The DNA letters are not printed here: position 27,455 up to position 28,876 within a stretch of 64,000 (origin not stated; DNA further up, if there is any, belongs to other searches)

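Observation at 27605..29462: Two-gene ABC-ATPase plus DUF4435/TOPRIM module resembling PARIS (AriA/AriB) or a split OLD nuclease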

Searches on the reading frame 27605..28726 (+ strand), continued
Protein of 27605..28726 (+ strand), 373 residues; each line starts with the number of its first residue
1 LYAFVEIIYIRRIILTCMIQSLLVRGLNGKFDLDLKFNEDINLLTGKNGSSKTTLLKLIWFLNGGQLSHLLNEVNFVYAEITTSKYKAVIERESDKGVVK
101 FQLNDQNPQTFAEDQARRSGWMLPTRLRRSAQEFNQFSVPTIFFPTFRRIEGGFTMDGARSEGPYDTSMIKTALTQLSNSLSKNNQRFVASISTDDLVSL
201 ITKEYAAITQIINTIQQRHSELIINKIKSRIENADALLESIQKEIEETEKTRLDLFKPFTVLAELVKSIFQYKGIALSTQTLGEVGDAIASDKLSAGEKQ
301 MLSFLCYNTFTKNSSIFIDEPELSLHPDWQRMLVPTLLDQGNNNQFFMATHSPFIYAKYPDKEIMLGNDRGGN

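Call 46: search_solved_structures(query=A2, max_evalue=0.001, show_alignments=2)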
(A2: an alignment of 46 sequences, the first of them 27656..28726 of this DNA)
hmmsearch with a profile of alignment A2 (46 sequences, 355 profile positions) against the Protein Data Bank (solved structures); distinct sequences matched with E-value up to 0.001: 22.
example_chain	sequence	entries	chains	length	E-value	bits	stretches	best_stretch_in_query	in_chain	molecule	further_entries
8ux9_B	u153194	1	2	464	3.8e-25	92.1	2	277-348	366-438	AriA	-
8v45_A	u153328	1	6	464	3.8e-25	92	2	277-348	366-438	AriA antitoxin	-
8v46_A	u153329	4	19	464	2.7e-24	89.2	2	277-348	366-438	AriA antitoxin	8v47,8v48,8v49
22bu_B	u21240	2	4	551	5.7e-12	48.7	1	284-340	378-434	AAA family ATPase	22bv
9vkz_A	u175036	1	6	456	8.4e-12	48.2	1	283-342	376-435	Retron Ec78 probable ATPase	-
9n69_A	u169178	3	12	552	8.9e-12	48.1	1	298-347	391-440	AAA family ATPase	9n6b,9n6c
9vh1_D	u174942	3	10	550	1.1e-11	47.7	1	283-342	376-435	Retron Ec78 probable ATPase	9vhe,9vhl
22et_E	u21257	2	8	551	8.8e-11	44.8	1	284-340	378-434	PtuA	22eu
9kjx_B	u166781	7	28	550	3.4e-10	42.9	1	13-342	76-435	AAA family ATPase | Retron I-A effector PtuA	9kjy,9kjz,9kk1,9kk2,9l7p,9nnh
9nnk_C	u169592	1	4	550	9e-10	41.5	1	284-342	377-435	Retreon I-A effector PtuA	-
9u9y_A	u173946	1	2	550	1.2e-09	41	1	13-342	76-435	AAA family ATPase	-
9nnb_C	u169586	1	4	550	3e-09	39.8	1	13-342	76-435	Retron I-A effector PtuA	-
8ee4_A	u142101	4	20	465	3.1e-09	39.7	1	293-347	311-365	PtuA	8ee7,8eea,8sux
9e8z_C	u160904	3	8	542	4.8e-09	39.1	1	17-347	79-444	Retron Ec83 probable ATPase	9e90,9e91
8sm3_A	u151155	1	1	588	3.5e-07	33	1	279-338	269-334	Endonuclease GajA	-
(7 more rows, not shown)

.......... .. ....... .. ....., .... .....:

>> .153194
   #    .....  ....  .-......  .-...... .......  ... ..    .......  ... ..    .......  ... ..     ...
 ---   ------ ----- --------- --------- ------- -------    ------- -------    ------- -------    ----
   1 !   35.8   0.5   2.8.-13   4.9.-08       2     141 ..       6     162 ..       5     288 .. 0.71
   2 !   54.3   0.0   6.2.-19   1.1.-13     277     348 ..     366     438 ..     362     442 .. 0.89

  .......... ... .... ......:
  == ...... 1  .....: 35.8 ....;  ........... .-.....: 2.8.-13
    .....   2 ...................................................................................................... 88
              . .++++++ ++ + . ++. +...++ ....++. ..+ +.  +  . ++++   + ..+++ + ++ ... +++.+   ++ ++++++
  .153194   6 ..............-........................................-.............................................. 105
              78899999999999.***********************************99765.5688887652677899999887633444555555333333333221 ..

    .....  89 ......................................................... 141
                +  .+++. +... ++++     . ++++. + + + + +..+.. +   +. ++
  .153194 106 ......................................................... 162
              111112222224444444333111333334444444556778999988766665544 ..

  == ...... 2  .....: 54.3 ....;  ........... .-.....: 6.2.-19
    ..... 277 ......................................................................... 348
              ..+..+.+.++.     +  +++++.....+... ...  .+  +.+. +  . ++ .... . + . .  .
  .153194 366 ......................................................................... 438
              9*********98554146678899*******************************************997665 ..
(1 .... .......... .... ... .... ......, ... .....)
